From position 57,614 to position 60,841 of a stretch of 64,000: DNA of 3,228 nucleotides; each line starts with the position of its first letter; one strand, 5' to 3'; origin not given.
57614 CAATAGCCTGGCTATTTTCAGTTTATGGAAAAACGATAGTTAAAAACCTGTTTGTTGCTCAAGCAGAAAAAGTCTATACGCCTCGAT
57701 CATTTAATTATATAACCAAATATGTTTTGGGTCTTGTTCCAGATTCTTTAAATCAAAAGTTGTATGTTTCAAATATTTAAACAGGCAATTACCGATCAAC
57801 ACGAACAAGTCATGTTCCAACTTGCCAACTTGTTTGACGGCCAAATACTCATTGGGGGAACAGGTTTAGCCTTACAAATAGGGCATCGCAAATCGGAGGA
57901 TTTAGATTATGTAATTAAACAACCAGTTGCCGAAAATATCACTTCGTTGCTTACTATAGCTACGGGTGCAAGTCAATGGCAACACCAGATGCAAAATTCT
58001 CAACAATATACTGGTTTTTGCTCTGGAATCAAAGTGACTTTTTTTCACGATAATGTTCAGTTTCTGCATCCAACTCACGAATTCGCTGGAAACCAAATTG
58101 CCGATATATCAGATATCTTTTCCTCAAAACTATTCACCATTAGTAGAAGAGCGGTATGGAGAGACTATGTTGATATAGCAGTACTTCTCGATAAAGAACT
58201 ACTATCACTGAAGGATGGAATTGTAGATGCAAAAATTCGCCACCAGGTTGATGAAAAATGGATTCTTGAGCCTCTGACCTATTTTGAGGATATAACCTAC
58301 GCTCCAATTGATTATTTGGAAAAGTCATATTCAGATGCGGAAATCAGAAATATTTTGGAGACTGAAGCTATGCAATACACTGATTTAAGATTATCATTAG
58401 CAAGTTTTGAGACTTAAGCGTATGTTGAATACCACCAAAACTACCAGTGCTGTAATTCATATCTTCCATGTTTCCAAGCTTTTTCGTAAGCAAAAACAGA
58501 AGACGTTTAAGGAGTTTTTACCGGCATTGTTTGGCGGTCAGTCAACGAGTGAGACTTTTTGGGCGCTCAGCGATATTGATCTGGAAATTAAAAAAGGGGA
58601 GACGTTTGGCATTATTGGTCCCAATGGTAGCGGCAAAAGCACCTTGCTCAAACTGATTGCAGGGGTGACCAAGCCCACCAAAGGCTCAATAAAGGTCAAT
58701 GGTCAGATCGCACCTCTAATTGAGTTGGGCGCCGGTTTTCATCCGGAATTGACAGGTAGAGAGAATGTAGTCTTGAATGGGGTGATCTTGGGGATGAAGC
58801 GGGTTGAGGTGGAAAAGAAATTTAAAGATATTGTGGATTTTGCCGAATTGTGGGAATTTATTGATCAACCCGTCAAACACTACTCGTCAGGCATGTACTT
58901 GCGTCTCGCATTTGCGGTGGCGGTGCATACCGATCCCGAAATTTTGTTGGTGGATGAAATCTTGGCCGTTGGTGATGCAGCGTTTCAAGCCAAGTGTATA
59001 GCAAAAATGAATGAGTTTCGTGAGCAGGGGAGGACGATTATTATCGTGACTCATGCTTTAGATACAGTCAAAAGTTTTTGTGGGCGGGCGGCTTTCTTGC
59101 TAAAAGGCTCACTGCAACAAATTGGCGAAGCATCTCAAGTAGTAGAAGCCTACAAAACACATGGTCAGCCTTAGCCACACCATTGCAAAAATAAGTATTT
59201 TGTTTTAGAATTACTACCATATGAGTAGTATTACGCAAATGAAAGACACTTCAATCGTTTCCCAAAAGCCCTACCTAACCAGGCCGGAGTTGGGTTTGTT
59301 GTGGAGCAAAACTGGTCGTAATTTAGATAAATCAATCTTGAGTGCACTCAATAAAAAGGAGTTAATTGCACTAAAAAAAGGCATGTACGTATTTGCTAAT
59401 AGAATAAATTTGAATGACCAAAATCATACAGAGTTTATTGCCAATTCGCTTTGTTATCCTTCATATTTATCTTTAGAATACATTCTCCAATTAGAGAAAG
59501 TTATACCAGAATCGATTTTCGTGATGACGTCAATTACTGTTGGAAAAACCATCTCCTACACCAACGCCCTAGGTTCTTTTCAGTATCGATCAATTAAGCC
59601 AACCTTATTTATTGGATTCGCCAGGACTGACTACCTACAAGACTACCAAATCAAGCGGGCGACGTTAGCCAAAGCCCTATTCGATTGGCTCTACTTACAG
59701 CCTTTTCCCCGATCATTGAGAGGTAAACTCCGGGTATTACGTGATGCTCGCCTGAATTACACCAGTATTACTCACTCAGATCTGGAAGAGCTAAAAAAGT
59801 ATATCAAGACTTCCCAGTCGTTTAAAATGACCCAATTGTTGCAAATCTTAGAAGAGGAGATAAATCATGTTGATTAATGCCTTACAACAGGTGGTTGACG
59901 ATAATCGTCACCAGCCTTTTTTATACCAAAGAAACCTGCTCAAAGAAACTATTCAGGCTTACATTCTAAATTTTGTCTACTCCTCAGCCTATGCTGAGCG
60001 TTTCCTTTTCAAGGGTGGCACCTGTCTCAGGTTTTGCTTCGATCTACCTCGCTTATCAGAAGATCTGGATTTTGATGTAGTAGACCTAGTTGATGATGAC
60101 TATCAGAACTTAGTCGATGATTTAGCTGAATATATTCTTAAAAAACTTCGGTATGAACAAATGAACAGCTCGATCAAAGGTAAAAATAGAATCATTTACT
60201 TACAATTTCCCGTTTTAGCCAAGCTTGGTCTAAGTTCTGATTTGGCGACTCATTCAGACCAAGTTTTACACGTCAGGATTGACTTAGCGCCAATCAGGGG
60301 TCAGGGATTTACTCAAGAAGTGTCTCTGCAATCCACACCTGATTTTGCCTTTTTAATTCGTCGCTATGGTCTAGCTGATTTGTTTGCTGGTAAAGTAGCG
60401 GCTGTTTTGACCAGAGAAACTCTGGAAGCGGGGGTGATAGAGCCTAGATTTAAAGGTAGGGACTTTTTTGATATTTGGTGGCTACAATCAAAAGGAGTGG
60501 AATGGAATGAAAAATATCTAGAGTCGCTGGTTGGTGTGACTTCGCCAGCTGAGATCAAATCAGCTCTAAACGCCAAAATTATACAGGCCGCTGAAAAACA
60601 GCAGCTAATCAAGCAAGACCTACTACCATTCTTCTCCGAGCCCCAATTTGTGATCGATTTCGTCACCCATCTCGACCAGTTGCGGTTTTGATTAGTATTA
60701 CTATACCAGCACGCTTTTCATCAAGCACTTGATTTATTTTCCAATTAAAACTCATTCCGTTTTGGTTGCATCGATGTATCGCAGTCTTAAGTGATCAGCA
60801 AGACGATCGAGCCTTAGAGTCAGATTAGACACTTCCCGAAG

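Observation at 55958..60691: Wzm/Wzt ABC exporter genes separated by about 1.7 kb containing two TA modules, with a third TA module immediately downstream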

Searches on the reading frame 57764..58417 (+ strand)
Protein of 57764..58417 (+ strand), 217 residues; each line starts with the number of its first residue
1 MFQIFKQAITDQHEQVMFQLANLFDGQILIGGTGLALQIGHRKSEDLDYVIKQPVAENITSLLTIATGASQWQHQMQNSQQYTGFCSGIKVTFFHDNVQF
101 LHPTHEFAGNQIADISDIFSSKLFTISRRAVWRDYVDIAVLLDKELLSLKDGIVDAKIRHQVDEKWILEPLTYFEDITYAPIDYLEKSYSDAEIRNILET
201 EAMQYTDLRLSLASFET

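Call 3: search_protein_families(library=pfam, proteins=[window:57764-58417:+], max_evalue=0.01)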
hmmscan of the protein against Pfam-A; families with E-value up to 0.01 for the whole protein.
window:57764-58417:+ (217 aa): 1 family
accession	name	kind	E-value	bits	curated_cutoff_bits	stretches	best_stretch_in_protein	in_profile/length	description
PF08843.17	AbiEii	-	3.7e-10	40.6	22.5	1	19-194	5-212/238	Nucleotidyl transferase AbiEii toxin, Type IV TA system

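Call 4: search_protein_families(library=ncbifam, proteins=[window:57764-58417:+], max_evalue=0.01)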
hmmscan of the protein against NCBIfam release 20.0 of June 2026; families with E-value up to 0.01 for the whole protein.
window:57764-58417:+ (217 aa): 0 families

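Call 34: search_solved_structures(query=window:57764-58417:+, max_evalue=1)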
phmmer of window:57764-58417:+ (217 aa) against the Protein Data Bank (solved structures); distinct sequences matched with E-value up to 1: 0.

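Call 46: find_related_loci(query=window:57764-58417:+, collection=metagenome_contigs, flank=6000)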
Query window:57764-58417:+ (217 aa) in metagenome_contigs; peptide patterns used: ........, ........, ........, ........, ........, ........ (x = any residue, [..] = any of these).
121 stretches matched a pattern; 28 encode a relative of the query (tblastn E <= 1e-3); 28 distinct loci.
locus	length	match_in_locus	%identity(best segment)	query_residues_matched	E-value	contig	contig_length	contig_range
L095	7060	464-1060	37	9-205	4e-31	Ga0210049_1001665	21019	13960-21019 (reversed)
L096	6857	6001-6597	37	9-205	4e-31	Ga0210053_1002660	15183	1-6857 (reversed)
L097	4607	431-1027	37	9-205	9e-31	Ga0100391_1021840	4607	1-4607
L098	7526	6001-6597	37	9-205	9e-31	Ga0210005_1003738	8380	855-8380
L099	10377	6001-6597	37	9-205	5e-30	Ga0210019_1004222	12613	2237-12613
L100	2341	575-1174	36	9-206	5e-29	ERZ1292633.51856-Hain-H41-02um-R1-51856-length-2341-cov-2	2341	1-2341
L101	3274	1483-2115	34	1-209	6e-29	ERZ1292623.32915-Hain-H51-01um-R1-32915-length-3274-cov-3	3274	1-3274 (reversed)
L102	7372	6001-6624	33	8-214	3e-27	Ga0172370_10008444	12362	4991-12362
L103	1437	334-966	32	1-210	9e-27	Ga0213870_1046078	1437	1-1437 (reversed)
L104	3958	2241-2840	31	13-210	1e-24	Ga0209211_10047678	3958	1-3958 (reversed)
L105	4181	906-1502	34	20-216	4e-24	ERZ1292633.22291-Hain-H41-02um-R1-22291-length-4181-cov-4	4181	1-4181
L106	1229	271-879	29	5-205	4e-24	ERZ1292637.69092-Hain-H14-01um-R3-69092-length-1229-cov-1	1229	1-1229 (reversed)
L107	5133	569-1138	34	11-198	1e-23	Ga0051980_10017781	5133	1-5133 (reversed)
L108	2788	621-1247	31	1-207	3e-23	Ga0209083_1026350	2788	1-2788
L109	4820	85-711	31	1-207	3e-23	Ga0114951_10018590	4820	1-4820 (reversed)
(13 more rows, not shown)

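Call 56: search_protein_families(library=padloc, proteins=[window:57764-58417:+], max_evalue=0.01)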
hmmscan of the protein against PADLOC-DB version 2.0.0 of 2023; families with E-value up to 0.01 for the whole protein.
window:57764-58417:+ (217 aa): 4 families
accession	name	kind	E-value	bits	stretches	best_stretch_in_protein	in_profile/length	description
PDLC02307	AbiEii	-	2.6e-06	25.4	1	10-151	5-154/219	AbiEii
PDLC02304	AbiEii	-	3.1e-05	22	0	113-165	159-205/260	AbiEii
PDLC02323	AbiEii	-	0.00034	18.3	0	17-59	29-73/248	AbiEii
PDLC02328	AbiEii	-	0.0019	16.1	0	27-99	15-86/203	AbiEii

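Call 75: search_solved_structures(query=A7, max_evalue=1, show_alignments=2)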
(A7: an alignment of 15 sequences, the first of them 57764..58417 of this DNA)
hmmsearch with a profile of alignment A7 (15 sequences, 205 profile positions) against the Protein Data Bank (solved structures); distinct sequences matched with E-value up to 1: 0.

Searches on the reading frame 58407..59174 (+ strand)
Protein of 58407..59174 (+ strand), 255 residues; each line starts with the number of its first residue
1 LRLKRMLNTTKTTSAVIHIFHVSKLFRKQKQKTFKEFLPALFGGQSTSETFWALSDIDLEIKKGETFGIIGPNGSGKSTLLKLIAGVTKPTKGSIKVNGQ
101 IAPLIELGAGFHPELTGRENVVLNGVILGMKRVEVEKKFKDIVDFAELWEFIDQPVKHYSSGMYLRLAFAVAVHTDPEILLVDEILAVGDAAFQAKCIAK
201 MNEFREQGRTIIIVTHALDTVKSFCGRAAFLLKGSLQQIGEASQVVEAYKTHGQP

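Call 3: search_protein_families(library=pfam, proteins=[window:58407-59174:+], max_evalue=0.01)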
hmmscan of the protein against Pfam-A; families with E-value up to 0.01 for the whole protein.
window:58407-59174:+ (255 aa): 7 families
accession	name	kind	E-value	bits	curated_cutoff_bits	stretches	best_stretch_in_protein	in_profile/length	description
PF00005.33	ABC_tran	-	2.5e-24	86.9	25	1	54-185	1-135/137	ABC transporter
PF13304.12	AAA_21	-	1.7e-06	28.8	27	1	68-98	3-39/304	AAA domain, putative AbiEii toxin, Type IV TA system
PF00004.35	AAA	-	0.0001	23.2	21.2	0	69-221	3-114/131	ATPase family associated with various cellular activities (AAA)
PF13555.12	AAA_29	-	0.0001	22.4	27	1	59-96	17-53/61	P-loop containing region of AAA domain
PF02463.25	SMC_N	-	0.00012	22.1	40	0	57-84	18-44/220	RecF/RecN/SMC N terminal domain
PF13476.12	AAA_23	-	0.00025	22.2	27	1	57-88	15-43/201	AAA domain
PF13175.12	AAA_15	-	0.0016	18.5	32.1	1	53-89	13-48/374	AAA ATPase domain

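Call 4: search_protein_families(library=ncbifam, proteins=[window:58407-59174:+], max_evalue=0.01)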
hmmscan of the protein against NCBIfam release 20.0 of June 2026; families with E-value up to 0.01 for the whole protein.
window:58407-59174:+ (255 aa): 191 families (the best 25 are shown)
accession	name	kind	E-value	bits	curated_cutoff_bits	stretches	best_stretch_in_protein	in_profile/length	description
NF010065.0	PRK13545.1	equivalog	1.9e-70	238.1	538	1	24-250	15-235/549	teichoic acids export protein ATP-binding subunit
NF010066.0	PRK13546.1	equivalog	4.4e-60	203.3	320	1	17-250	5-235/264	teichoic acids export ABC transporter ATP-binding subunit TagH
NF050108.1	galactan_ABC_ATP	equivalog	3.4e-56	190.2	400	1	50-252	41-243/244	galactan export ABC transporter ATP-binding subunit Wzt/RfbE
TIGR01188.1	drrA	subfamily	1e-36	126.8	312.45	1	50-243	5-209/302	daunorubicin resistance ABC transporter, ATP-binding protein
NF040933.2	ABC_arch_GlcV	equivalog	1.5e-31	109.5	450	2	112-248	95-232/357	glucose ABC transporter ATP-binding protein GlcV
TIGR04521.1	ECF_ATPase_2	equivalog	2.2e-29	102.4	330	2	47-100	14-67/279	energy-coupling factor transporter ATPase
NF010059.0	PRK13536.1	equivalog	1.1e-28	100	549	1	54-242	59-258/342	nodulation factor ABC transporter ATP-binding protein NodI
NF040840.2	tungstate_WtpC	equivalog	1.7e-28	99.9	440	1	53-247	15-220/347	tungstate ABC transporter ATP-binding protein WtpC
TIGR00968.1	3a0106s01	subfamily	5.6e-27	94.8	342.75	1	50-248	12-221/237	sulfate ABC transporter ATP-binding protein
TIGR01288.1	nodI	equivalog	9.9e-27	93.7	424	1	55-237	21-214/303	nodulation factor ABC transporter ATP-binding protein NodI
TIGR04520.1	ECF_ATPase_1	equivalog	2.9e-26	92.5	315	2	50-100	14-64/269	energy-coupling factor transporter ATPase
NF010060.0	PRK13537.1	equivalog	3.8e-26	91.7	521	1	55-240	32-228/314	nodulation factor ABC transporter ATP-binding protein NodI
TIGR01166.1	cbiO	subfamily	4.1e-26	91.6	211.8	2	120-219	89-188/190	cobalt ABC transporter, ATP-binding protein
TIGR03265.1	PhnT2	equivalog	5.1e-26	91.7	457.7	1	48-248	14-225/353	putative 2-aminoethylphosphonate ABC transporter ATP-binding protein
TIGR03740.1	galliderm_ABC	subfamily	5.6e-26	91.6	309.75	1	53-239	15-205/223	lantibiotic protection ABC transporter ATP-binding subunit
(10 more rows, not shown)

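Call 14: find_encoding_contigs(protein=window:58422-59174:+, flank=10000, max_places=6)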
Protein window:58422-59174:+ (250 aa): 1 contig read that carries it; 1 place shown.
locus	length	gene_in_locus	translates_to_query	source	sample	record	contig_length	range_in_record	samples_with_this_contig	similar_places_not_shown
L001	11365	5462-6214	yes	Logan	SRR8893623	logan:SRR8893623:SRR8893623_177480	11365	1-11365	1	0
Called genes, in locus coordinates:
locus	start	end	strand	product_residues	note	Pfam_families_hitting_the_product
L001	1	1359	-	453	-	?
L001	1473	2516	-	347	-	-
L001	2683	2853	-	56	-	-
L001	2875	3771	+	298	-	PF01061:ABC2_membrane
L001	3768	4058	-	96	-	-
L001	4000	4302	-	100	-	PF04365:BrnT_toxin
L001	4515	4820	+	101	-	PF21956:DUF6922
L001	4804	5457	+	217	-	PF08843:AbiEii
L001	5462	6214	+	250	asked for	PF00005:ABC_tran, PF13304:AAA_21 (faint)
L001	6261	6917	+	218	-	-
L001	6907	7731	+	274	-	PF08843:AbiEii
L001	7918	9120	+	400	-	PF13439:Glyco_transf_4 (faint), PF00534:Glycos_transf_1, PF20706:GT4-conflict (weak), PF13692:Glyco_trans_1_4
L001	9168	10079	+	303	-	-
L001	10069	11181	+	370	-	PF05050:Methyltransf_21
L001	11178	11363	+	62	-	?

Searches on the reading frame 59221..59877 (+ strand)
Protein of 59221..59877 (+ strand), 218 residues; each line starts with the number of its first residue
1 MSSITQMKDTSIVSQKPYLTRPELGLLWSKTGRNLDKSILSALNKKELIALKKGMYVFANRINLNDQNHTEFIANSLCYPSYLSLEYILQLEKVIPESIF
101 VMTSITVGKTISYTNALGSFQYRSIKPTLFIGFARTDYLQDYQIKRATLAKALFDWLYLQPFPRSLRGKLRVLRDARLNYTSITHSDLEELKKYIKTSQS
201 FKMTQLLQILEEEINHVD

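Call 3: search_protein_families(library=pfam, proteins=[window:59221-59877:+], max_evalue=0.01)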
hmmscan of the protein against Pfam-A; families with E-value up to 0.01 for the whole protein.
window:59221-59877:+ (218 aa): 0 families

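Call 4: search_protein_families(library=ncbifam, proteins=[window:59221-59877:+], max_evalue=0.01)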
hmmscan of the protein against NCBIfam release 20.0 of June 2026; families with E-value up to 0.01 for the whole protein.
window:59221-59877:+ (218 aa): 1 family
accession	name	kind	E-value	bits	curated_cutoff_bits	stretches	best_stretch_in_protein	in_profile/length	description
NF047376.1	TAA_AbiEi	equivalog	5.4e-05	23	150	1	21-155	23-160/172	type IV toxin-antitoxin system AbiEi family antitoxin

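Call 56: search_protein_families(library=padloc, proteins=[window:59221-59877:+], max_evalue=0.01)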
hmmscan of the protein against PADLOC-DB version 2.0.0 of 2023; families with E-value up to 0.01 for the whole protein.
window:59221-59877:+ (218 aa): 7 families
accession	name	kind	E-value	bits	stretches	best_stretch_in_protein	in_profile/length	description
PDLC02241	AbiEi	-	2.8e-39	133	1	17-213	13-197/199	AbiEi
PDLC02230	AbiEi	-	1.3e-32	111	1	34-212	18-191/192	AbiEi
PDLC02272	AbiEi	-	2.5e-28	97.3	1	33-212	26-196/200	AbiEi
PDLC02240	AbiEi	-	1.9e-17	61.5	1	39-214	38-214/216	AbiEi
PDLC02274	AbiEi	-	1.5e-12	45.6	1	41-215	40-215/217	AbiEi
PDLC02255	AbiEi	-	1.2e-10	39.3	1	33-160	31-148/186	AbiEi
PDLC02232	AbiEi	-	3.3e-07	28.3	1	19-155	21-158/177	AbiEi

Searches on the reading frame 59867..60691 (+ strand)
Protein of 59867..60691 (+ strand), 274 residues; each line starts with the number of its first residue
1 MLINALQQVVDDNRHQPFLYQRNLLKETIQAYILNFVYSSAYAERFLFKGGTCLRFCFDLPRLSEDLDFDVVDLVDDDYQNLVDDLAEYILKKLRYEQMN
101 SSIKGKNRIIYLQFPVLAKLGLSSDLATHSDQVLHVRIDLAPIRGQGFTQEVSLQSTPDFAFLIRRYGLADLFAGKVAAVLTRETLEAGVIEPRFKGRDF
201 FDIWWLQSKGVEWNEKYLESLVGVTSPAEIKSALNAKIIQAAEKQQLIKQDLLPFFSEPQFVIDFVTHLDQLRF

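Call 3: search_protein_families(library=pfam, proteins=[window:59867-60691:+], max_evalue=0.01)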
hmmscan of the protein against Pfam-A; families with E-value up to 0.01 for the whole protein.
window:59867-60691:+ (274 aa): 1 family
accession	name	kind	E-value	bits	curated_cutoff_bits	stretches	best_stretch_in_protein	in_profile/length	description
PF08843.17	AbiEii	-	4e-22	79.8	22.5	1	40-215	9-177/238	Nucleotidyl transferase AbiEii toxin, Type IV TA system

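Call 4: search_protein_families(library=ncbifam, proteins=[window:59867-60691:+], max_evalue=0.01)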
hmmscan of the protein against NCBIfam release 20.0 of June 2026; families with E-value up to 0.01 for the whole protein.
window:59867-60691:+ (274 aa): 0 families

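Call 35: search_solved_structures(query=window:59867-60691:+, max_evalue=1)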
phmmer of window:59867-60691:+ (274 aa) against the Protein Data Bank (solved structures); distinct sequences matched with E-value up to 1: 1.
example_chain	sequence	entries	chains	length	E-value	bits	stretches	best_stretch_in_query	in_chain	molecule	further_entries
6y56_A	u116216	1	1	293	0.96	12.1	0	43-73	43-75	Uncharacterized protein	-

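Call 47: find_related_loci(query=window:59867-60691:+, collection=viral_contigs, flank=5000)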
Query window:59867-60691:+ (274 aa) in viral_contigs; peptide patterns used: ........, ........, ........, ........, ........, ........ (x = any residue, [..] = any of these).
23 stretches matched a pattern, but none encodes a relative of the query by tblastn (E <= 1e-3).

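Call 56: search_protein_families(library=padloc, proteins=[window:59867-60691:+], max_evalue=0.01)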
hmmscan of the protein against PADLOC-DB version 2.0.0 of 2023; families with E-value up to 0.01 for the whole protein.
window:59867-60691:+ (274 aa): 26 families (the best 25 are shown)
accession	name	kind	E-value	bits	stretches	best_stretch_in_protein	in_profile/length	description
PDLC02293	AbiEii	-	5.7e-33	112.6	1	9-259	5-249/270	AbiEii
PDLC02313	AbiEii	-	1.4e-31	107.9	1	12-256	13-235/254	AbiEii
PDLC02296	AbiEii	-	1.8e-17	61.4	2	19-95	17-96/282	AbiEii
PDLC02304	AbiEii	-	9.8e-17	59.7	1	25-220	22-201/260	AbiEii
PDLC02323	AbiEii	-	2.9e-14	51.3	1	22-220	17-197/248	AbiEii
PDLC02324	AbiEii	-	6.7e-14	50.2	2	33-90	13-68/231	AbiEii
PDLC02330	AbiEii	-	4.3e-12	44.2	1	27-101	8-78/219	AbiEii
PDLC02307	AbiEii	-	2.1e-11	42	1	43-96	22-71/219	AbiEii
PDLC02305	AbiEii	-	5.5e-10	37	1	33-76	31-76/306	AbiEii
PDLC02321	AbiEii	-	7.2e-09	33.7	1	28-70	26-68/296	AbiEii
PDLC02328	AbiEii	-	1.8e-08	32.5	1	44-71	13-40/203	AbiEii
PDLC02292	AbiEii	-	3.4e-08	31.6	1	24-115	28-114/283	AbiEii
PDLC02317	AbiEii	-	8.4e-08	29.6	1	32-90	29-92/396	AbiEii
PDLC02290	AbiEii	-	1.1e-07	29.6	1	41-210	20-163/290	AbiEii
PDLC02288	AbiEii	-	4.8e-07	26.9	1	24-73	31-81/294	AbiEii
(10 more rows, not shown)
